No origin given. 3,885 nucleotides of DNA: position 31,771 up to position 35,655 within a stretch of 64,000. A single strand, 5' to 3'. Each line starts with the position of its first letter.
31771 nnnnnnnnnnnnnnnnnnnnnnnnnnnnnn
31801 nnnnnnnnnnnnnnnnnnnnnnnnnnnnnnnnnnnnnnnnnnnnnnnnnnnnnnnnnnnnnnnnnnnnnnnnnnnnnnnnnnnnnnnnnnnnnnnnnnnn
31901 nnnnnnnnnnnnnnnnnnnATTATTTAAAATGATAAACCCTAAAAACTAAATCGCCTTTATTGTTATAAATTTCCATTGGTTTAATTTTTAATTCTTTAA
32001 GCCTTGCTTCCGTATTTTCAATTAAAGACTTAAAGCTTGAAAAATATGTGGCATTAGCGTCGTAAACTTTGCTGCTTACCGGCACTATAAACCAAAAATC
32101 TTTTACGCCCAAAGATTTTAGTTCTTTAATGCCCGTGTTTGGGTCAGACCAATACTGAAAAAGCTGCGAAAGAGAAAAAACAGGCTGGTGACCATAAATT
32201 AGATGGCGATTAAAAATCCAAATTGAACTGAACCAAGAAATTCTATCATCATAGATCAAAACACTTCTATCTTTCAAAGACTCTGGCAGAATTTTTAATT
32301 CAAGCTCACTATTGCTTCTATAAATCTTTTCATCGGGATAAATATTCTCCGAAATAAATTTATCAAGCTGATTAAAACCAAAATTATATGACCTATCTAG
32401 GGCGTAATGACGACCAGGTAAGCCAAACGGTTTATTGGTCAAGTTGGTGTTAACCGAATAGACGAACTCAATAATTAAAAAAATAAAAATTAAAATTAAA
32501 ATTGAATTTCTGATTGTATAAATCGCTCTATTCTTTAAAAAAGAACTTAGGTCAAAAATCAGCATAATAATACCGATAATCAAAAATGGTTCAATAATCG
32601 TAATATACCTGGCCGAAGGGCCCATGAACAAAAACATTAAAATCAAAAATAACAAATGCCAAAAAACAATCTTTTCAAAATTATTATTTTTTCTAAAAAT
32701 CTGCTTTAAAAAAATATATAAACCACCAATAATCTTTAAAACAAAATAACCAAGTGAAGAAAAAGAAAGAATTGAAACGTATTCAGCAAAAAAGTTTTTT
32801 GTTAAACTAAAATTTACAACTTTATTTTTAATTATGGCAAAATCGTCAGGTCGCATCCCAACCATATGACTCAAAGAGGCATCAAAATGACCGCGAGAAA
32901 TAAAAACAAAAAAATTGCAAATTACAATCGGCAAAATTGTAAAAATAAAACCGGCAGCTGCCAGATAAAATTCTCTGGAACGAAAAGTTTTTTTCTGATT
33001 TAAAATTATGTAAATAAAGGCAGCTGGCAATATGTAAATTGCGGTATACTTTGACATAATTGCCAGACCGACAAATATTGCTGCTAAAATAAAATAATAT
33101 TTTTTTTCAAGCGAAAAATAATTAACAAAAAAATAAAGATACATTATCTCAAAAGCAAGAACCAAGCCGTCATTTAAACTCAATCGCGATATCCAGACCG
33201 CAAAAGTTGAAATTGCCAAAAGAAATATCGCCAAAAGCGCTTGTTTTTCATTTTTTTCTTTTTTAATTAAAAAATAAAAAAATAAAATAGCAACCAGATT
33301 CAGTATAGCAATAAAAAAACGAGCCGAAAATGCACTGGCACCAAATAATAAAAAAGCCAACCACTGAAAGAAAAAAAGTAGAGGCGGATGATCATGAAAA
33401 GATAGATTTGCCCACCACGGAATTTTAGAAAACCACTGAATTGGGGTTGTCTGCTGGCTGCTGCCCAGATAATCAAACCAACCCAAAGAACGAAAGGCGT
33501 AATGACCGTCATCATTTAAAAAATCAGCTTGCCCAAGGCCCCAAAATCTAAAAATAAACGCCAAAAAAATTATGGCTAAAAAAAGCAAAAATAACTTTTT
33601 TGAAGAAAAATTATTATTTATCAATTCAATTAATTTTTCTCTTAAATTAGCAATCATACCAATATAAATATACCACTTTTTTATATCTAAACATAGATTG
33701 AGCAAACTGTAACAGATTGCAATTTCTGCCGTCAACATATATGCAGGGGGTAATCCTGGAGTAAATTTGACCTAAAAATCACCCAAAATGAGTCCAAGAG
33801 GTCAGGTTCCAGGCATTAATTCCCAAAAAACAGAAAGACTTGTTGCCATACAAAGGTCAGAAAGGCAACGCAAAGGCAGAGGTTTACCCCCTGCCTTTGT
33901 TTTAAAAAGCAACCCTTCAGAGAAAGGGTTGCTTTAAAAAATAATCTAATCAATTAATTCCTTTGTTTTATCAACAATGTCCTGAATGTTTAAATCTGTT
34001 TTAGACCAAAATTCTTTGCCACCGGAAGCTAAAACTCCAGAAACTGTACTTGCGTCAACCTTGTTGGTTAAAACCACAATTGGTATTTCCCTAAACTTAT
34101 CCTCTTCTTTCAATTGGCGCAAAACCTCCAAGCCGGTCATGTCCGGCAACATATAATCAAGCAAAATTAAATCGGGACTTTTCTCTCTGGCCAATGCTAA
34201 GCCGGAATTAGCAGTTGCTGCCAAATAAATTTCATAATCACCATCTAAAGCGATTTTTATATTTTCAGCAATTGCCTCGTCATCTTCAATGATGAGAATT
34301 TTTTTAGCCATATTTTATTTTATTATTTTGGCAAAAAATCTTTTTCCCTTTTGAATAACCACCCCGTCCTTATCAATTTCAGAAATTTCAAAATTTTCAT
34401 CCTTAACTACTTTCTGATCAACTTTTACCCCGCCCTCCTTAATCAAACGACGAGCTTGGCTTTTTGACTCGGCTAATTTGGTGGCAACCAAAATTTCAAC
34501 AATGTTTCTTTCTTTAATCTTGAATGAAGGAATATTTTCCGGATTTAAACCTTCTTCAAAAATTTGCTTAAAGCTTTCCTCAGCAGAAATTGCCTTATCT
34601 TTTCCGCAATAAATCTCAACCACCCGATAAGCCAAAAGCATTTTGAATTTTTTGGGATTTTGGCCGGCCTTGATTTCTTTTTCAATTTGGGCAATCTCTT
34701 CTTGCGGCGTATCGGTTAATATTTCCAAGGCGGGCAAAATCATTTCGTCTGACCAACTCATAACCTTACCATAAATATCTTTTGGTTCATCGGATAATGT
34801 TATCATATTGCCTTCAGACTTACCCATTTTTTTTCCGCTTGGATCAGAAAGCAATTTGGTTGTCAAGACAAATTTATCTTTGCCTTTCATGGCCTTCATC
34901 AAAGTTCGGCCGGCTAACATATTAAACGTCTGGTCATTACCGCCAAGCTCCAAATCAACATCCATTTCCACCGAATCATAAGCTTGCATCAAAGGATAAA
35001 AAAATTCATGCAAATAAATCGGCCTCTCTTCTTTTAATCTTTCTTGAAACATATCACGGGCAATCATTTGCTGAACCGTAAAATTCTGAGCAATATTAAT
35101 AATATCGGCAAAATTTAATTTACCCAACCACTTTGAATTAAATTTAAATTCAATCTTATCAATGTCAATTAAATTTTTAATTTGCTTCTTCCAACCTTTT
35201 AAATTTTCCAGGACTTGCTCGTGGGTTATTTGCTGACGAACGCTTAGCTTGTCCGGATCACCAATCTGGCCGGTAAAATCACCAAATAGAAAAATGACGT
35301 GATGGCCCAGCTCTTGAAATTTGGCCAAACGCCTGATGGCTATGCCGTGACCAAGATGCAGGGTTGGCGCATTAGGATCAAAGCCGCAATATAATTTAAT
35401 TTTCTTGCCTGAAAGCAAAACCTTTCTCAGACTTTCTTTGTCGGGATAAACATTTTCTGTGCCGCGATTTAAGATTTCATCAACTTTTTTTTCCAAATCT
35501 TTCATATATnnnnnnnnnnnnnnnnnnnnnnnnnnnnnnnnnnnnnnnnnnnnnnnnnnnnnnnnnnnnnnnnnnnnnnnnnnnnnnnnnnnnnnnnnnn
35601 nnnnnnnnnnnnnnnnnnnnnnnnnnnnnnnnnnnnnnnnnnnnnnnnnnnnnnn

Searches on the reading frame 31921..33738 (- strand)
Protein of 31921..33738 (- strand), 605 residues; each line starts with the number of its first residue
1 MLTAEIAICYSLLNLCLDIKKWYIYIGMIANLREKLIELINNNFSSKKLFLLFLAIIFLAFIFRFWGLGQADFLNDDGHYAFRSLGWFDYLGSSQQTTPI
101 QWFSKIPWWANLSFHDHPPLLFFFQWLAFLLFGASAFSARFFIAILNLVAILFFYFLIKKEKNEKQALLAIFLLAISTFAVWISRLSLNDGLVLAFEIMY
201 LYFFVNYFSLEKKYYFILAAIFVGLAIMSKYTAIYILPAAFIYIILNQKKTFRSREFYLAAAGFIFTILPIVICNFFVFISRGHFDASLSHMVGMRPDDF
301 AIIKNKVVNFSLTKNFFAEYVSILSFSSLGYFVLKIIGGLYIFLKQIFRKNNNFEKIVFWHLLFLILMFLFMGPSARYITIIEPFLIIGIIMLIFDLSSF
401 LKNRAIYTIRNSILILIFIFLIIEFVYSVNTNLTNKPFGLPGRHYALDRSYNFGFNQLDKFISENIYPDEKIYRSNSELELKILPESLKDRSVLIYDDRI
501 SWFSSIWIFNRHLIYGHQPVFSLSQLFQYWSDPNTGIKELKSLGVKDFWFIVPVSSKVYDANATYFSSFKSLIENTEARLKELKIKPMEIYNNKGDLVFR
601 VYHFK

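Call 15: search_protein_families(library=pfam, proteins=[window:31921-33738:-], max_evalue=0.001)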
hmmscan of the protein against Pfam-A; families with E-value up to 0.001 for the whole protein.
window:31921-33738:- (605 aa): 2 families
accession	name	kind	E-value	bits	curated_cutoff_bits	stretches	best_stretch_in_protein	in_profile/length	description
PF13231.12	PMT_2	-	2.3e-27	96.6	26.1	1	116-273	1-159/160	Dolichyl-phosphate-mannose-protein mannosyltransferase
PF02366.24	PMT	-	4.5e-10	39.9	22.7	1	58-282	5-241/245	Dolichyl-phosphate-mannose-protein mannosyltransferase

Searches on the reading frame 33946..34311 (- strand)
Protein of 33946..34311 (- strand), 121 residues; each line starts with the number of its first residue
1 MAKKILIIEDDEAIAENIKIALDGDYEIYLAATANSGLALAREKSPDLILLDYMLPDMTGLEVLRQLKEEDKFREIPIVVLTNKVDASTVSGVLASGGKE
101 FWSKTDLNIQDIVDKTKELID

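Call 15: search_protein_families(library=pfam, proteins=[window:33946-34311:-], max_evalue=0.001)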
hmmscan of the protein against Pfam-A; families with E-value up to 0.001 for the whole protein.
window:33946-34311:- (121 aa): 1 family
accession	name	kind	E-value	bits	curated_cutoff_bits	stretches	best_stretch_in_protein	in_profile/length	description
PF00072.30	Response_reg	-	1.1e-19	71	30.2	1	5-105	1-100/111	Response regulator receiver domain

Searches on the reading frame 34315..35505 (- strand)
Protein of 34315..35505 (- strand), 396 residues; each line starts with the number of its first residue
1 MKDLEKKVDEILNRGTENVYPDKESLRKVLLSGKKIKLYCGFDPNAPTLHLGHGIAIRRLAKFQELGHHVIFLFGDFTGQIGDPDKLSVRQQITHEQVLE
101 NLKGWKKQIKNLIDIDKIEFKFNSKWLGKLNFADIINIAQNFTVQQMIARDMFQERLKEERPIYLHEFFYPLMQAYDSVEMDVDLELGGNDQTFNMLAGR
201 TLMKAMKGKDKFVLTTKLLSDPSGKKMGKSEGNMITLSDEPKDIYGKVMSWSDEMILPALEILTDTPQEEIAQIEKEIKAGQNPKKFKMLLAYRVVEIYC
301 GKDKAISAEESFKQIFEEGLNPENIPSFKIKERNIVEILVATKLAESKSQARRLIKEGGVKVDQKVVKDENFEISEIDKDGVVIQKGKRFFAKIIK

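Call 15: search_protein_families(library=pfam, proteins=[window:34315-35505:-], max_evalue=0.001)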
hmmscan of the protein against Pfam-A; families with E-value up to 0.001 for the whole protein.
window:34315-35505:- (396 aa): 3 families
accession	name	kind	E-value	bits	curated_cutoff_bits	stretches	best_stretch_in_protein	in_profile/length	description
PF00579.31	tRNA-synt_1b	-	2e-74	251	21.1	1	34-317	4-292/292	tRNA synthetases class I (W and Y)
PF22421.1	SYY_C-terminal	-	2.2e-12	47.1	27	1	323-391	7-80/83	Tyrosine--tRNA ligase SYY-like C-terminal domain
PF01479.30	S4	-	1.2e-11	44.6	22.8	1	336-375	4-43/48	S4 domain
